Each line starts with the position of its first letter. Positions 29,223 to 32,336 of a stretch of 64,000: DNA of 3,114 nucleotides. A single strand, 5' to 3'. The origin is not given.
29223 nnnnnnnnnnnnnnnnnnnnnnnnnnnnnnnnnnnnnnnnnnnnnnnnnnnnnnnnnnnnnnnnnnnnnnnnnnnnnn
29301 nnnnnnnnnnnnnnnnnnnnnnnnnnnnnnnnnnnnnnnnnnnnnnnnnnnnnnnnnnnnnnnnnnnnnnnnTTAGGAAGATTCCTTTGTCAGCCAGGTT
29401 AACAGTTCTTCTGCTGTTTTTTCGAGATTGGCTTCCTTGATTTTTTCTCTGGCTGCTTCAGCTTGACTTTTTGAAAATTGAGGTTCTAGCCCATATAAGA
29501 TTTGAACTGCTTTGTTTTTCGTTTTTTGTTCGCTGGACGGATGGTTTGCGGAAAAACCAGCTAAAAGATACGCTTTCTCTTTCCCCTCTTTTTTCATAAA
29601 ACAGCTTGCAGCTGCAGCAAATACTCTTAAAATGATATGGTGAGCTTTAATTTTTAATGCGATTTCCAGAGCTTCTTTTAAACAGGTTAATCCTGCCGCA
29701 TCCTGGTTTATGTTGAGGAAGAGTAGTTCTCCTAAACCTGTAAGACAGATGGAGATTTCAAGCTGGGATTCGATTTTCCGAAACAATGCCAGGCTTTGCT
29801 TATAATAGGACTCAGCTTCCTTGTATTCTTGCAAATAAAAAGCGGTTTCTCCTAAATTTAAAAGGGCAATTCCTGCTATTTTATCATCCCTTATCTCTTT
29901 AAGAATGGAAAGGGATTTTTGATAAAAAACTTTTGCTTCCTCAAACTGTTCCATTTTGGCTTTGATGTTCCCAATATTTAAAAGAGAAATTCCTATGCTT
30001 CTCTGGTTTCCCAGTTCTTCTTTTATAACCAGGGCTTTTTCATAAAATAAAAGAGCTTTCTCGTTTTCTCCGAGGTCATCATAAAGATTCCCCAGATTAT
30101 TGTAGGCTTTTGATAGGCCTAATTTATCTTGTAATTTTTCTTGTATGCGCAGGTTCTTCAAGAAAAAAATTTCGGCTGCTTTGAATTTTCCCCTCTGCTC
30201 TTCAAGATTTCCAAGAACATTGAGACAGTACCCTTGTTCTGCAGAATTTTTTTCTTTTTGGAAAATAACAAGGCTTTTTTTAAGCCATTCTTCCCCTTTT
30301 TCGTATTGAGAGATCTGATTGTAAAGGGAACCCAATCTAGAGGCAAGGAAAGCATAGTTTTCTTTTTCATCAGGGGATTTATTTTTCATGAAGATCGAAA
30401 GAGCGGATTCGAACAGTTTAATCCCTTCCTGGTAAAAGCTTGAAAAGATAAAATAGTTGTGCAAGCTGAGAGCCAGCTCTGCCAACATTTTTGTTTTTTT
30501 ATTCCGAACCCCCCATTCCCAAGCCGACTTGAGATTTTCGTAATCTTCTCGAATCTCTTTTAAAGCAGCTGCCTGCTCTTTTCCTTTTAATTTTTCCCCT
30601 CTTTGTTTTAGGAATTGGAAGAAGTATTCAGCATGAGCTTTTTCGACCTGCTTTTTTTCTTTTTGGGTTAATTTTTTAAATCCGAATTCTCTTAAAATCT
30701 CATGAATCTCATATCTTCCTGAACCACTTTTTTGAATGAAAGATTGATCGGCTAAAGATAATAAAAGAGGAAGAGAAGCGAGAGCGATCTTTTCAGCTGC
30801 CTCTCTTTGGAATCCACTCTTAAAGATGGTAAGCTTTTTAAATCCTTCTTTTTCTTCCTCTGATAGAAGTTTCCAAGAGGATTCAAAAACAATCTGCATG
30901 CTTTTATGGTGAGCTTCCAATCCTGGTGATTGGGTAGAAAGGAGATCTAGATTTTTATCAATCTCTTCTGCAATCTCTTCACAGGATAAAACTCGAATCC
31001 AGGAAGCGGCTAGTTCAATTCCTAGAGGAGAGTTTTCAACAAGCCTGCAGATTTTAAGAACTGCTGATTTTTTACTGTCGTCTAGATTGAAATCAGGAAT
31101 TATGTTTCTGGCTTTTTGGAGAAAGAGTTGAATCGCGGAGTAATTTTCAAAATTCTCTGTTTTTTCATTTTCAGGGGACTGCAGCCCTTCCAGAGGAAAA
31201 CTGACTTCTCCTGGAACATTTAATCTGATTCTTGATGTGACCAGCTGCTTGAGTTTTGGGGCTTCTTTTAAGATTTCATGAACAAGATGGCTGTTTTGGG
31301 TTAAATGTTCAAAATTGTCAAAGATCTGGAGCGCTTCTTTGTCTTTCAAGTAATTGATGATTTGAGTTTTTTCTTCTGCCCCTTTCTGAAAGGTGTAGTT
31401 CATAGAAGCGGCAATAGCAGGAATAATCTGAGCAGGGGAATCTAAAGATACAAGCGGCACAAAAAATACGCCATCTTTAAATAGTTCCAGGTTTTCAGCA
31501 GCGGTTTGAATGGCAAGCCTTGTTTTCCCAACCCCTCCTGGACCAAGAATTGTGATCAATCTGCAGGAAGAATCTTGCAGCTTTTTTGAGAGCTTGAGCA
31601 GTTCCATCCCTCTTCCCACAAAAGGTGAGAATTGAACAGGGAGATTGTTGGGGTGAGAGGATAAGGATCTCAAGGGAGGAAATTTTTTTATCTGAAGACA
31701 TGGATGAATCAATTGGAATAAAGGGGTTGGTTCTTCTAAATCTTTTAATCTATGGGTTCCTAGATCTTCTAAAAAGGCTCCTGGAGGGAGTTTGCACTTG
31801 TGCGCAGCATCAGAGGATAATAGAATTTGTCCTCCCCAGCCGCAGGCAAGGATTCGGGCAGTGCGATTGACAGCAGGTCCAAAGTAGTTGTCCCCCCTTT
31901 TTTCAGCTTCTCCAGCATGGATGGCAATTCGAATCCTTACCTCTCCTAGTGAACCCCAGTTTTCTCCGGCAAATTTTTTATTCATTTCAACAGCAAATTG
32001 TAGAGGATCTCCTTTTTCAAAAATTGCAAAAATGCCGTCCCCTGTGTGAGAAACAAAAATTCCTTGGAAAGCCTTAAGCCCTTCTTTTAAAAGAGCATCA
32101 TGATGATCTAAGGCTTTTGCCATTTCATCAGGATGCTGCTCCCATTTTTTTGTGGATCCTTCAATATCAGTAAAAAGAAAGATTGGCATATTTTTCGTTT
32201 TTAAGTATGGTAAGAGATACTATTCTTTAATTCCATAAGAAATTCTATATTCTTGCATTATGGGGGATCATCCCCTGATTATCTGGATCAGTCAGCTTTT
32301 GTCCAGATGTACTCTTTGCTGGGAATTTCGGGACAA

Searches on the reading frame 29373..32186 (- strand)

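Call 43: search_protein_families(library=pfam, proteins=[window:29373-32186:-], max_evalue=0.00001)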
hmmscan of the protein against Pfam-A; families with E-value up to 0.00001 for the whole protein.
window:29373-32186:- (937 aa): 10 families
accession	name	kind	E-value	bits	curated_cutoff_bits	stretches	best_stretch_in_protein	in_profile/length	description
PF13424.12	TPR_12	-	3.8e-38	130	30.1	4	733-804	4-77/77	Tetratricopeptide repeat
PF00515.34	TPR_1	-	1.5e-20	72.5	27.8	1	693-722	2-31/34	Tetratricopeptide repeat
PF13374.12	TPR_10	-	2.7e-19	69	27.5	0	694-725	4-35/42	Tetratricopeptide repeat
PF07719.23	TPR_2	-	1.4e-14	53.3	27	0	693-721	2-30/34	Tetratricopeptide repeat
PF13181.12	TPR_8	-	2.1e-14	52.8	25.7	0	693-719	2-28/34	Tetratricopeptide repeat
PF13176.12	TPR_7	-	3.8e-09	36.3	27.9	0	694-727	1-34/36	Tetratricopeptide repeat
PF24885.1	TPR_NPHP3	-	5.6e-07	29.6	100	0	691-765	98-174/239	Nephrocystin-3 TPR domain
PF00931.28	NB-ARC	-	1.2e-06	28.4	23.5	1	198-433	7-238/248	NB-ARC domain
PF00211.25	Guanylate_cyc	-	1.9e-06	28.1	21.9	1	4-129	12-153/183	Adenylate and Guanylate cyclase catalytic domain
PF17874.7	TPR_MalT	-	5.4e-06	26.3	45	0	743-823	12-91/336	MalT-like TPR region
